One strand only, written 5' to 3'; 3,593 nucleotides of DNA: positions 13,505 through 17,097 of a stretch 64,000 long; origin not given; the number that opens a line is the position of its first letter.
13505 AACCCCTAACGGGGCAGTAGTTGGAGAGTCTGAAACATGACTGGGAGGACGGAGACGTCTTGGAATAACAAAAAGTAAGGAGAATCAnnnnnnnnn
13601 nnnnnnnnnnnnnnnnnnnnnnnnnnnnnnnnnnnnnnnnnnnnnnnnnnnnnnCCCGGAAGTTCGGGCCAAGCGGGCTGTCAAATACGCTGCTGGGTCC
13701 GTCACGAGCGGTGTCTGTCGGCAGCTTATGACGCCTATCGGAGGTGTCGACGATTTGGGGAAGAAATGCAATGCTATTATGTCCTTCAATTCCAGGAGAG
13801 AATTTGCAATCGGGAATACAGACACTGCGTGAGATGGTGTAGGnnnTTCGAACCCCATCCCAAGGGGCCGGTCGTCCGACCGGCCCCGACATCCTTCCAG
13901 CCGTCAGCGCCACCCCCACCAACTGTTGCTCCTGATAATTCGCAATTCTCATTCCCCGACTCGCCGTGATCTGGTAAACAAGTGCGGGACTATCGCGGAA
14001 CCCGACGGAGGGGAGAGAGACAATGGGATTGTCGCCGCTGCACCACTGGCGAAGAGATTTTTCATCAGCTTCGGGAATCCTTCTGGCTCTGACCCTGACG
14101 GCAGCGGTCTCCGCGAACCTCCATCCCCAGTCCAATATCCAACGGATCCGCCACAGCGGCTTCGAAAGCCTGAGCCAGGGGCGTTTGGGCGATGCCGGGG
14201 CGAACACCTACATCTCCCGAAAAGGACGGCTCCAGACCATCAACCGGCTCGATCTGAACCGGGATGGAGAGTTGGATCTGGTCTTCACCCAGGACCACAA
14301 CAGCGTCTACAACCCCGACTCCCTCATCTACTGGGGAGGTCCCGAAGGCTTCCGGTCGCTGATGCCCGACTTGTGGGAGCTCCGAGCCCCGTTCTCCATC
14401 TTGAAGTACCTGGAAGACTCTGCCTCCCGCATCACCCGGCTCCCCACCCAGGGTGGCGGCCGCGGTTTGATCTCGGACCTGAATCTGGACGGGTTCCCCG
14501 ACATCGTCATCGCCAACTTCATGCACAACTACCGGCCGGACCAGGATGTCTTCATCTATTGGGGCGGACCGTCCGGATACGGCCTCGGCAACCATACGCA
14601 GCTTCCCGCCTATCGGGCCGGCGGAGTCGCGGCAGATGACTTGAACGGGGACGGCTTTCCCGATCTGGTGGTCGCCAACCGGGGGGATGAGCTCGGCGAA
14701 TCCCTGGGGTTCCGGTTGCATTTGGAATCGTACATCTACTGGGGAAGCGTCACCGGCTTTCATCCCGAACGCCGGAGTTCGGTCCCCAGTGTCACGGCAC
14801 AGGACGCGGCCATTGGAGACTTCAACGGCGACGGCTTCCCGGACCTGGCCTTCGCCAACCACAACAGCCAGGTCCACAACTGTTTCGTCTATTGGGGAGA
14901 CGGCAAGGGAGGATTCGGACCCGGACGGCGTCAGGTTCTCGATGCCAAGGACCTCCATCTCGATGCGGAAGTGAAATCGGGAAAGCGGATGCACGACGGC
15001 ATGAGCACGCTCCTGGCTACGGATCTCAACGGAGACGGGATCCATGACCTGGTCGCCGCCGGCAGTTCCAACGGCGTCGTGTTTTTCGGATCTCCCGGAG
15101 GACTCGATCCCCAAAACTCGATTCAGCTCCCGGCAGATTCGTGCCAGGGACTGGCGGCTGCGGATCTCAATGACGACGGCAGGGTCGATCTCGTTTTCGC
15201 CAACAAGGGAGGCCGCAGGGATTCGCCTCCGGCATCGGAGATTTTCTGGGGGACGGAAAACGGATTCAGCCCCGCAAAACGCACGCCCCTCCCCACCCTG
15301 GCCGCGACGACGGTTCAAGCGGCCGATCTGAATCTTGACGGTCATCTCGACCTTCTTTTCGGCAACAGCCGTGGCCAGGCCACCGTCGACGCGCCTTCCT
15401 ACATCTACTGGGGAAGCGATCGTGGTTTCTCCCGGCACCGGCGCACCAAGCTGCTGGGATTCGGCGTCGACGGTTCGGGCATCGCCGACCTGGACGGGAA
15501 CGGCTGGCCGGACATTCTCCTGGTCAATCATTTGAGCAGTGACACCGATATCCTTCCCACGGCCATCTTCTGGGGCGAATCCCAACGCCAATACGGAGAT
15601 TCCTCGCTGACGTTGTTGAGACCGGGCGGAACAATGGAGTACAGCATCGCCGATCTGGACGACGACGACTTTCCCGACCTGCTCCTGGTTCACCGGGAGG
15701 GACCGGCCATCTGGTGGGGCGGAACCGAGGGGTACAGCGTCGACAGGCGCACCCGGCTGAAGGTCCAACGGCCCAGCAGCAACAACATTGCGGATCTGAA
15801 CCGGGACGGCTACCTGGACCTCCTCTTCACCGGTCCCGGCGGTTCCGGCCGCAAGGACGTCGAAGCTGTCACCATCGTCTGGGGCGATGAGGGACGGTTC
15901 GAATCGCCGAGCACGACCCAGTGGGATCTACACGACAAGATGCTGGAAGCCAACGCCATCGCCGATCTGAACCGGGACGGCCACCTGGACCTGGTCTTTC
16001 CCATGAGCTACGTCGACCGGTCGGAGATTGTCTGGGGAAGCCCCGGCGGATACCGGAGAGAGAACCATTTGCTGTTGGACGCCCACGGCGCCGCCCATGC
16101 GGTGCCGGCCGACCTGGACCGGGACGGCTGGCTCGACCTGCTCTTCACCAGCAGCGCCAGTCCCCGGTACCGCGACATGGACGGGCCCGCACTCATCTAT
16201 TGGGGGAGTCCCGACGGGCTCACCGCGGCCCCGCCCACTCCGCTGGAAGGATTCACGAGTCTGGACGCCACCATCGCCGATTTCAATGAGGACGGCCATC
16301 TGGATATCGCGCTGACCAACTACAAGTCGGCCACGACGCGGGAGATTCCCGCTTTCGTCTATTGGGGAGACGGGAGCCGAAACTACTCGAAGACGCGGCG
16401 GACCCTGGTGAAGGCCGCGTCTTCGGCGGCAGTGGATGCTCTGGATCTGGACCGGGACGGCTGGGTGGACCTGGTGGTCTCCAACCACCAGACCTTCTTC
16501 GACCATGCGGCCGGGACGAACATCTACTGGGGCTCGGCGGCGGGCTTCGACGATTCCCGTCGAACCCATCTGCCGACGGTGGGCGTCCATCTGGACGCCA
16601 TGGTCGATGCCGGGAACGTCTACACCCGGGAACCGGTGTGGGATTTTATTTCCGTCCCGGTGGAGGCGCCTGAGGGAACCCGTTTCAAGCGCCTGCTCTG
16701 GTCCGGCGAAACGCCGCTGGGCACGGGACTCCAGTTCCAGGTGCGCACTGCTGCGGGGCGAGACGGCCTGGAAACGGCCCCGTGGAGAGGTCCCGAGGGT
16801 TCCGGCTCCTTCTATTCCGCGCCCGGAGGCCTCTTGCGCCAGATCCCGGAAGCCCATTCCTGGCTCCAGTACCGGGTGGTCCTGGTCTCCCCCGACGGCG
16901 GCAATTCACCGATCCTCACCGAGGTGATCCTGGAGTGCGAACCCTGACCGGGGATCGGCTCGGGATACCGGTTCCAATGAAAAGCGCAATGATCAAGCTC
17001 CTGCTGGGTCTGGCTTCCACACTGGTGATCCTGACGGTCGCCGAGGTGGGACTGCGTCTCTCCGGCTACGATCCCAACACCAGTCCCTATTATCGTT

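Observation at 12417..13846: Tandem family of three secreted 8-Cys peptides with identical, mirror-symmetric cysteine spacing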

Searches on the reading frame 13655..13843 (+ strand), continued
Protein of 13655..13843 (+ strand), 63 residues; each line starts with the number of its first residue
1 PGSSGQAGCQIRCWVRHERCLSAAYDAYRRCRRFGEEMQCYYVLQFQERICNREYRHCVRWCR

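Call 102: search_protein_families(library=ncbifam, proteins=[L008:6257-6844:+, L090:4392-4985:+, L097:3993-4334:+, L097:3576-3980:+], max_evalue=0.001)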
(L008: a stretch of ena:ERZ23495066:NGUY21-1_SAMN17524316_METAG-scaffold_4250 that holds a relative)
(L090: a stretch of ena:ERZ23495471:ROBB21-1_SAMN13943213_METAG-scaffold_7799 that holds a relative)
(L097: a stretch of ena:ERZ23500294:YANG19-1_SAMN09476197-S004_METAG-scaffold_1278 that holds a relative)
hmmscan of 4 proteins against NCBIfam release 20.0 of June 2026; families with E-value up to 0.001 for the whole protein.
L008:6257-6844:+ (195 aa): 73 families (the best 25 are shown)
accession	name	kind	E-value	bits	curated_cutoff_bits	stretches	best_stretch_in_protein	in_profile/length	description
NF008888.0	PRK11922.1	equivalog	8.1e-23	81.2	204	1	27-190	29-202/231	RNA polymerase sigma factor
NF058625.1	sigma_PG0214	equivalog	1.2e-20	73.9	130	1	31-185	7-162/170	GFO_1088 family ECF-type sigma factor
TIGR02937.1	sigma70-ECF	superfamily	1.4e-20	73.5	42.9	1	30-184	3-165/165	sigma-70 family RNA polymerase sigma factor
TIGR02959.1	SigZ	equivalog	1.6e-17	63.9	168.65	1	45-184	13-148/170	RNA polymerase sigma factor SigZ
NF004113.0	PRK05602.1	equivalog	1.1e-16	61.1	208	1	27-187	44-204/211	RNA polymerase sigma factor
TIGR02950.1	SigM_subfam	subfamily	3.6e-16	59.4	147.95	1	39-184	11-158/159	RNA polymerase sigma factor, SigM family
TIGR02983.1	SigE-fam_strep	subfamily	4.5e-16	59.1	141.55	1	28-186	6-160/162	SigE family RNA polymerase sigma factor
NF007215.0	PRK09637.1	equivalog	8.5e-16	58.5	212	1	45-184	19-154/181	RNA polymerase sigma factor SigZ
NF007230.0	PRK09648.1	subfamily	8.7e-16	58.2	209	1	50-186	52-191/195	RNA polymerase sigma factor ShbA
TIGR02952.1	Sig70_famx2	equivalog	2.5e-14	53.5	206.45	1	50-184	33-170/170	ECF subfamily RNA polymerase sigma factor, BldN family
NF007225.0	PRK09643.1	equivalog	1.1e-13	51.3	190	1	37-188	36-186/204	RNA polymerase sigma factor SigM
TIGR02985.1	Sig70_bacteroi1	subfamily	1.2e-13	51.5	126.4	1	37-184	10-162/162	RNA polymerase sigma-70 factor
NF007227.0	PRK09645.1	subfamily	1.8e-13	50.8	202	1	39-185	24-171/177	sigma-70 family RNA polymerase sigma factor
NF009170.0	PRK12517.1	subfamily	3.4e-13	49.4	197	1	29-187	24-179/188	RNA polymerase sigma factor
NF007229.0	PRK09647.1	equivalog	9.8e-13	47.9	265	1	34-189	50-207/220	RNA polymerase sigma factor SigE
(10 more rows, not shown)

L090:4392-4985:+ (197 aa): 68 families (the best 25 are shown)
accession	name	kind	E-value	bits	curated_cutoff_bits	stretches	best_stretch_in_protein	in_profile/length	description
TIGR02937.1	sigma70-ECF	superfamily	5e-20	71.8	42.9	1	41-181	17-165/165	sigma-70 family RNA polymerase sigma factor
TIGR02983.1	SigE-fam_strep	subfamily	1.2e-19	70.8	141.55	1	39-183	20-160/162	SigE family RNA polymerase sigma factor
NF058625.1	sigma_PG0214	equivalog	4e-16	59.2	130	1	38-182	17-162/170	GFO_1088 family ECF-type sigma factor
TIGR02959.1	SigZ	equivalog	7.6e-16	58.4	168.65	1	44-181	14-148/170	RNA polymerase sigma factor SigZ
NF004113.0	PRK05602.1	equivalog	4.9e-15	55.7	208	1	38-184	58-204/211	RNA polymerase sigma factor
TIGR02952.1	Sig70_famx2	equivalog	2.8e-14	53.4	206.45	1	46-180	32-169/170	ECF subfamily RNA polymerase sigma factor, BldN family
NF008888.0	PRK11922.1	equivalog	6.8e-14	52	204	1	41-191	46-206/231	RNA polymerase sigma factor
NF009174.0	PRK12522.1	equivalog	1.1e-13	51.5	217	1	43-185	21-171/175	RNA polymerase sigma factor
NF007220.0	PRK09639.1-5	equivalog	3.5e-13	49.7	260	1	45-191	23-174/181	RNA polymerase sigma factor SigX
NF007215.0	PRK09637.1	equivalog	7.7e-13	48.8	212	1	43-181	19-154/181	RNA polymerase sigma factor SigZ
TIGR02984.1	Sig-70_plancto1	subfamily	9e-13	48.2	183.75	1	106-181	113-188/189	RNA polymerase sigma-70 factor, Planctomycetaceae-specific subfamily 1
NF007230.0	PRK09648.1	subfamily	9.7e-13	48.3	209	1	47-183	52-191/195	RNA polymerase sigma factor ShbA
NF053879.1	RNAPolSigSigVBac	equivalog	1.3e-12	47.7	190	1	41-182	20-156/160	RNA polymerase sigma factor SigV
NF009170.0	PRK12517.1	subfamily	5e-12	45.6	197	1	44-184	42-179/188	RNA polymerase sigma factor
NF009166.1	PRK12513.1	equivalog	6.8e-12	45.5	206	1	44-183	41-188/193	RNA polymerase sigma factor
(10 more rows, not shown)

L097:3993-4334:+ (113 aa): 0 families

L097:3576-3980:+ (134 aa): 0 families

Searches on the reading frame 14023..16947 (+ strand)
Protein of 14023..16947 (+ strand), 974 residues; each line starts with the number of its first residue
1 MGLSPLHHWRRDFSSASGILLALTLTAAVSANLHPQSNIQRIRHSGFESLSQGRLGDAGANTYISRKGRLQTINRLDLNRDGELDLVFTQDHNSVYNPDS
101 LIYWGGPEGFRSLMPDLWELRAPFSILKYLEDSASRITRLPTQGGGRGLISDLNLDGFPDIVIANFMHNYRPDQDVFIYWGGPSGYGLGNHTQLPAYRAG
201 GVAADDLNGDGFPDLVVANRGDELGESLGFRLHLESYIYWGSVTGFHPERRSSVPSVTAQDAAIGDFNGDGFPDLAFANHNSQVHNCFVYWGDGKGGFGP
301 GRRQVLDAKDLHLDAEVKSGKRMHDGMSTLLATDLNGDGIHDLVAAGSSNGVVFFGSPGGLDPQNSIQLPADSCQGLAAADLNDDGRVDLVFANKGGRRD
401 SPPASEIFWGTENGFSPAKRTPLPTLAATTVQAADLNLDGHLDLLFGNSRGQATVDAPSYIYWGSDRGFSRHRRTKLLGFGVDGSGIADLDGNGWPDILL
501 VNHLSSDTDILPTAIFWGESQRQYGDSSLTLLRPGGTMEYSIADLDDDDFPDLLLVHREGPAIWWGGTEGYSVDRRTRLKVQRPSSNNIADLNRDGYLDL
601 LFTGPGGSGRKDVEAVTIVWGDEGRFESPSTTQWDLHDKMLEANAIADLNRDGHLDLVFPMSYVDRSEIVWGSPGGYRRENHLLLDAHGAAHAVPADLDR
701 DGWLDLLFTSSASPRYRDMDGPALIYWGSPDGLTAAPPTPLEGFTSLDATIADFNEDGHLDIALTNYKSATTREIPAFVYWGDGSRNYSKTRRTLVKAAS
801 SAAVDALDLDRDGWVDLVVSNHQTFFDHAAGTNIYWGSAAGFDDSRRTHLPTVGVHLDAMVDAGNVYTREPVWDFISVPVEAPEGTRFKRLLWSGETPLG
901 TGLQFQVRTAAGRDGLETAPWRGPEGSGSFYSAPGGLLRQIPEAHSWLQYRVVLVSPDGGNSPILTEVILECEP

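Call 3: search_protein_families(library=pfam, proteins=[window:14023-16947:+], max_evalue=1)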
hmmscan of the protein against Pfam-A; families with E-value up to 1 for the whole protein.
window:14023-16947:+ (974 aa): 8 families
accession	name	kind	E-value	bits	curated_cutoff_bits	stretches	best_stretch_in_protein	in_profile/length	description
PF13517.12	FG-GAP_3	-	3.7e-61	204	26.9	11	381-445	1-60/61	FG-GAP-like repeat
PF01839.29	FG-GAP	-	1.4e-38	130.6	22.1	9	202-221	5-24/37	FG-GAP repeat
PF12256.14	TcdB_toxin_midN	-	0.0029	17.4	24.8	0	423-478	21-72/181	Insecticide toxin TcdB middle/N-terminal region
PF16743.10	PliI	-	0.014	15.5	27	0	63-90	52-79/123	Periplasmic lysozyme inhibitor of I-type lysozyme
PF00404.24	Dockerin_1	-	0.038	14.6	22.9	0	375-389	31-45/57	Dockerin type I domain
PF05506.17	PLipase_C_C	-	0.14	13.5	24.4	0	758-831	12-79/80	Bacterial phospholipase C, C-terminal domain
PF21955.1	CarG-like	-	0.5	10.9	28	0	375-405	3-33/144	Carbapenem resistance protein CarG-like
PF23727.1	Beta-prop_FAM234A_B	-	0.58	9.1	26.4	0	540-587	131-181/467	FAM234A/B beta-propeller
